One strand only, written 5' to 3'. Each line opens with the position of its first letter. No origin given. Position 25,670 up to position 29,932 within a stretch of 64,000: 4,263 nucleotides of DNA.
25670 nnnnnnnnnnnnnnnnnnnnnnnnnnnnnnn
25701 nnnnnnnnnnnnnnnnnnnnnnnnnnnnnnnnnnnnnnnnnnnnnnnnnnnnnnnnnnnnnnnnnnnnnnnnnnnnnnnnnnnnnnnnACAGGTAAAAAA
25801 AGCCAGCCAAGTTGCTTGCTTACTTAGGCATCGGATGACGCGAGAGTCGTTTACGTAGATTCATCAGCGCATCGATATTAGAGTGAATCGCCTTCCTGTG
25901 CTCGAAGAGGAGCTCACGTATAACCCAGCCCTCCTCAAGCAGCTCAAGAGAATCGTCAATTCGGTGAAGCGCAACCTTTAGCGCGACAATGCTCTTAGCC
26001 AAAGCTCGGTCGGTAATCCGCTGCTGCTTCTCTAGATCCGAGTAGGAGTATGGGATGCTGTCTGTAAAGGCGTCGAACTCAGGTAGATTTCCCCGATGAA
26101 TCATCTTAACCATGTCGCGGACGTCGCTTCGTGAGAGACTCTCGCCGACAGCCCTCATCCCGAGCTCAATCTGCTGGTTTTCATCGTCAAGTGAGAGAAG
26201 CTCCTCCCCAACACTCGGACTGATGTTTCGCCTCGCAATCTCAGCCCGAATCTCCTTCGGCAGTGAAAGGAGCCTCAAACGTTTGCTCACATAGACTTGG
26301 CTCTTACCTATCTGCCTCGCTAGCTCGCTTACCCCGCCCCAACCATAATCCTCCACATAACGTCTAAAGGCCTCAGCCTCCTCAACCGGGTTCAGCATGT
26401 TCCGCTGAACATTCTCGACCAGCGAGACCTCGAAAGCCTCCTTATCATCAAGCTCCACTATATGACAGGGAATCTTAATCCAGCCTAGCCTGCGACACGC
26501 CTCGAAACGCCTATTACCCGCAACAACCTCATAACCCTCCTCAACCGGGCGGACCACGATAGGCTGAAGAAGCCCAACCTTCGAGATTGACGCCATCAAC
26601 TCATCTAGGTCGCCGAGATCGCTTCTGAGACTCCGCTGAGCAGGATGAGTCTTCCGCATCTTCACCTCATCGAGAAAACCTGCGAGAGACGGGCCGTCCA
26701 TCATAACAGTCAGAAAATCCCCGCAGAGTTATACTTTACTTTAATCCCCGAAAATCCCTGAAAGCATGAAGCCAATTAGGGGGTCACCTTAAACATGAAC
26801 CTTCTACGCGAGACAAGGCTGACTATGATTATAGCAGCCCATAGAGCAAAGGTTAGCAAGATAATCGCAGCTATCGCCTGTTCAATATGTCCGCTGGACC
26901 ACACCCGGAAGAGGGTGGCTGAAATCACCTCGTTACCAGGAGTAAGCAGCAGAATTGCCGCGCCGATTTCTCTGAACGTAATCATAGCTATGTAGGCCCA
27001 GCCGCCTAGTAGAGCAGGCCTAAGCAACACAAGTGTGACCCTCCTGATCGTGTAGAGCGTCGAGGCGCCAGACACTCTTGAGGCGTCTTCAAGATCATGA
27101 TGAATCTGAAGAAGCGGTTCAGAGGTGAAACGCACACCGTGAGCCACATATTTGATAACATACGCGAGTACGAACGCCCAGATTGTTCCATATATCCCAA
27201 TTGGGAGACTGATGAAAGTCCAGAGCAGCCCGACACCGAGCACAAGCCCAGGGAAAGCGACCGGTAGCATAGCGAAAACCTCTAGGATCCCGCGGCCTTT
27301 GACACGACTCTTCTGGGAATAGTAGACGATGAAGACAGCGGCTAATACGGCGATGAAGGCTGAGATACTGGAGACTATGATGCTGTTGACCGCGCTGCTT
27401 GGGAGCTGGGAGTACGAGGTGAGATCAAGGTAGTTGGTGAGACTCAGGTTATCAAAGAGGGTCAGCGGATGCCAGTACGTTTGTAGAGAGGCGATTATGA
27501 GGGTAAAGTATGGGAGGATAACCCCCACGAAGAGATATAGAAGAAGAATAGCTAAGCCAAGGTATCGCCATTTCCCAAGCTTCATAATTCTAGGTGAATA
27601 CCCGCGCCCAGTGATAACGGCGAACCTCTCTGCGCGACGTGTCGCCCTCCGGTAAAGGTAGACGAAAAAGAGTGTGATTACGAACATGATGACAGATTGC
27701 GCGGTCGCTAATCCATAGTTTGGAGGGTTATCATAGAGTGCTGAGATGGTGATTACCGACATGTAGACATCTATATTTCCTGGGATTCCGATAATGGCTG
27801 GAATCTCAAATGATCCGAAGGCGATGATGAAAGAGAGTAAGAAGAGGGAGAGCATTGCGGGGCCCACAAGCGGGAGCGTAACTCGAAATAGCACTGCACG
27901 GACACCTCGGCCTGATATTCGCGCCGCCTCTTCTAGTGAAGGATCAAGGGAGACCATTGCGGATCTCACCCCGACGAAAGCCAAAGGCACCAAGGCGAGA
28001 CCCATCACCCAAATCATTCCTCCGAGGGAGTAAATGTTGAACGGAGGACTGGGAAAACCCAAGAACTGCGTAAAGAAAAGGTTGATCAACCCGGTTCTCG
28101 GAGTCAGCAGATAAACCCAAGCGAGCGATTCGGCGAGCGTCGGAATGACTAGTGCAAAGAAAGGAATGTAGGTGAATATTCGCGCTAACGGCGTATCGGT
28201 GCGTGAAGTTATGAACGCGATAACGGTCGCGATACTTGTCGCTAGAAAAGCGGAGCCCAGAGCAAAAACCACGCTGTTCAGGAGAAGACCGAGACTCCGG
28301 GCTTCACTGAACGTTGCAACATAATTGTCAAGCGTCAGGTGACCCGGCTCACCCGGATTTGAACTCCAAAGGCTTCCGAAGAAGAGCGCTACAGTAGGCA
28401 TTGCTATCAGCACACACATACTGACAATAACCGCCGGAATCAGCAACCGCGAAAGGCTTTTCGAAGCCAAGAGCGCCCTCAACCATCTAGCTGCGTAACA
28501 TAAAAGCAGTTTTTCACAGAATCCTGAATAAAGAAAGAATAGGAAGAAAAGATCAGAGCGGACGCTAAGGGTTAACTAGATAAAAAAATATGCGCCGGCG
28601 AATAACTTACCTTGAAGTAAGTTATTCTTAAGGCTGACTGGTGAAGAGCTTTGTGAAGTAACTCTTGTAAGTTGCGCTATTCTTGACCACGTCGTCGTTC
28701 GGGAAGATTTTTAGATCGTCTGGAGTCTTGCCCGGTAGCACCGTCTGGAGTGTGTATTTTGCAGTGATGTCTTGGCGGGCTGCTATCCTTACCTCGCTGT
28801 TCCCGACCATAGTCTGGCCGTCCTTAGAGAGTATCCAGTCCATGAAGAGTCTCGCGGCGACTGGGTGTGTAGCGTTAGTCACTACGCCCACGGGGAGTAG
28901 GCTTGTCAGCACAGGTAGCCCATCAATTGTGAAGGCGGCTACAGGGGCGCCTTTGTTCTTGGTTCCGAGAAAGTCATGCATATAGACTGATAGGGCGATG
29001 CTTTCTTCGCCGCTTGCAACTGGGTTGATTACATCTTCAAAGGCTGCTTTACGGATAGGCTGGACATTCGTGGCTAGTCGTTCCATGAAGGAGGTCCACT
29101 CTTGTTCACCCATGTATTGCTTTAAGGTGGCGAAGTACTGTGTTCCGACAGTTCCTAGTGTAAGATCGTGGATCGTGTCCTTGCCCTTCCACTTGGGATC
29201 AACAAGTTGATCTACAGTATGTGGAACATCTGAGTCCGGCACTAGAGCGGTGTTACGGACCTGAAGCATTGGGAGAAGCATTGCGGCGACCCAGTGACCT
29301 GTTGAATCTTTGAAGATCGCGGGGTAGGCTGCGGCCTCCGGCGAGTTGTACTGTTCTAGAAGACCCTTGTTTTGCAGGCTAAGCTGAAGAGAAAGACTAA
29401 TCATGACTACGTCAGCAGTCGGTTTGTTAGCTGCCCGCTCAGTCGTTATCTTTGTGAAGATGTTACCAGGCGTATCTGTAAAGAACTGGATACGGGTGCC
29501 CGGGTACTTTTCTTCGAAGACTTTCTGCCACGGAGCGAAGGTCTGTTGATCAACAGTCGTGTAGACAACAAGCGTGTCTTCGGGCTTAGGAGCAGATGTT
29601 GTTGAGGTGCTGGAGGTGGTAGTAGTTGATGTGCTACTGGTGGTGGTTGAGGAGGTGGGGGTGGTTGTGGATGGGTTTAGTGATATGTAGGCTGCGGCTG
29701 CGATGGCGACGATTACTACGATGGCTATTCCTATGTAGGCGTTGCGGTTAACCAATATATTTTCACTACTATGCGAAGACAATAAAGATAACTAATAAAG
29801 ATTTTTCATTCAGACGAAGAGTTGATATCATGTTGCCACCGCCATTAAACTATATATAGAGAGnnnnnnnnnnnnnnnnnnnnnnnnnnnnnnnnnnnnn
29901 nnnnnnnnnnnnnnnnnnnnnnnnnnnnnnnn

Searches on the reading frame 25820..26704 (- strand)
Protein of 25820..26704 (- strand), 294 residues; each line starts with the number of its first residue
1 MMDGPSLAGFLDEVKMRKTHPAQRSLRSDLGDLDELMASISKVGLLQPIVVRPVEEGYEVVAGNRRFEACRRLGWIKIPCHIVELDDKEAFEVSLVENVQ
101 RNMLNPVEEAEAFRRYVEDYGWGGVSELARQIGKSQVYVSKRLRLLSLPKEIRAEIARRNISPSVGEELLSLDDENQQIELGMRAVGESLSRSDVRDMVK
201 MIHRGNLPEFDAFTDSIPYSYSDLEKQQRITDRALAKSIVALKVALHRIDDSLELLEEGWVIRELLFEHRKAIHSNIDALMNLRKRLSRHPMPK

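Call 3: search_protein_families(library=pfam, proteins=[window:25820-26704:-], max_evalue=0.01)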
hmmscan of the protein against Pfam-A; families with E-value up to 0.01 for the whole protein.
window:25820-26704:- (294 aa): 4 families
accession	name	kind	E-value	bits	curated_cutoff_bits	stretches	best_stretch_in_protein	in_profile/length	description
PF02195.25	ParB_N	-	4.3e-21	75.2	26.3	1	23-100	17-95/95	ParB N-terminal domain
PF17762.8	HTH_ParB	-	8.1e-20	71.3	22.6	1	104-202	3-100/102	ParB HTH domain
PF08535.16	KorB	-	0.00022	21.5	22.3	1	125-161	6-42/89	KorB domain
PF23433.1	DUF7119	-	0.0012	19.2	30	1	137-206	62-130/141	Family of unknown function (DUF7119)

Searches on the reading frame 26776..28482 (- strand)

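Call 3: search_protein_families(library=pfam, proteins=[window:26776-28482:-], max_evalue=0.01)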
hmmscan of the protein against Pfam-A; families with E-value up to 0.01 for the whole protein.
window:26776-28482:- (568 aa): 1 family
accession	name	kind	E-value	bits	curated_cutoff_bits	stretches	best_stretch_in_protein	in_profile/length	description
PF00528.27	BPD_transp_1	-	3.7e-12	46.8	26.4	2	92-284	8-182/184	Binding-protein-dependent transport system inner membrane component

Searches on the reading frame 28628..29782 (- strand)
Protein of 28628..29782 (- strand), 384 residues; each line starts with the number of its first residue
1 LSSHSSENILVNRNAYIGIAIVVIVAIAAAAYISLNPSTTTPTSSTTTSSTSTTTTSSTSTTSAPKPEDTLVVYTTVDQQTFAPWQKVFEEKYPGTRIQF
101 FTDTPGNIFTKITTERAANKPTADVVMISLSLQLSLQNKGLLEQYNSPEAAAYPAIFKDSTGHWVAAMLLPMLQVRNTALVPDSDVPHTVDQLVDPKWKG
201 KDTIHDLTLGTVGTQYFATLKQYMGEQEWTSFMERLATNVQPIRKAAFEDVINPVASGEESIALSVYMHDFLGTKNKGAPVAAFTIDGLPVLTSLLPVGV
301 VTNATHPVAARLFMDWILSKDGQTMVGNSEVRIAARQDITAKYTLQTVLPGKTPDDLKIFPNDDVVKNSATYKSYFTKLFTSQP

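Call 3: search_protein_families(library=pfam, proteins=[window:28628-29782:-], max_evalue=0.01)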
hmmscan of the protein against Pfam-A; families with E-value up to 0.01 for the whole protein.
window:28628-29782:- (384 aa): 4 families
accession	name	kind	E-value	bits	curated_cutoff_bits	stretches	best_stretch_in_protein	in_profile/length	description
PF13343.11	SBP_bac_6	-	4e-15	56.4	24.6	1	121-326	2-211/245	Bacterial extracellular solute-binding protein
PF01547.30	SBP_bac_1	-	9.6e-11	42.6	26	1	83-323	8-306/307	Bacterial extracellular solute-binding protein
PF13531.11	SBP_bac_11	-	2.7e-09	37.6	25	1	81-325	12-220/227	Bacterial extracellular solute-binding protein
PF21827.1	New_glue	-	0.0096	16.1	31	0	22-64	6-53/94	New glue protein family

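Call 4: search_protein_families(library=ncbifam, proteins=[window:28628-29782:-], max_evalue=0.01)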
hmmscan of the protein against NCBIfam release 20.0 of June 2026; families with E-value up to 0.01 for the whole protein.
window:28628-29782:- (384 aa): 7 families
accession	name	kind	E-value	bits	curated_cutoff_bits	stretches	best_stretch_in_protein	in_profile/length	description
TIGR03261.1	phnS2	equivalog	6.9e-22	78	392.75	1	56-337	9-290/334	putative 2-aminoethylphosphonate ABC transporter substrate-binding protein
NF011620.1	PRK15046.1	equivalog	5.9e-20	71.3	310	1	52-342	8-297/334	2-aminoethylphosphonate ABC transporter substrate-binding protein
TIGR03227.1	PhnS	equivalog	1.6e-10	40.4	395.3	1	62-341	28-306/360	2-aminoethylphosphonate ABC transporter substrate-binding protein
TIGR03931.1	T7SS_Rv3446c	hypoth_equivalog_domain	0.00091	19.6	47.6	1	16-117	3-105/194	type VII secretion-associated protein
NF050010.1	Zn_HExGHH_YpfJ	equivalog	0.0018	17.9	250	1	14-104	22-115/285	KPN_02809 family neutral zinc metallopeptidase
TIGR01254.1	sfuA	subfamily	0.0027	17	93.4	1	78-328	16-261/306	thiamine ABC transporter substrate-binding protein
NF042931.1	SAG1386_EF1546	equivalog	0.0063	16.6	80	0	19-64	36-82/158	SAG1386/EF1546 family surface-associated protein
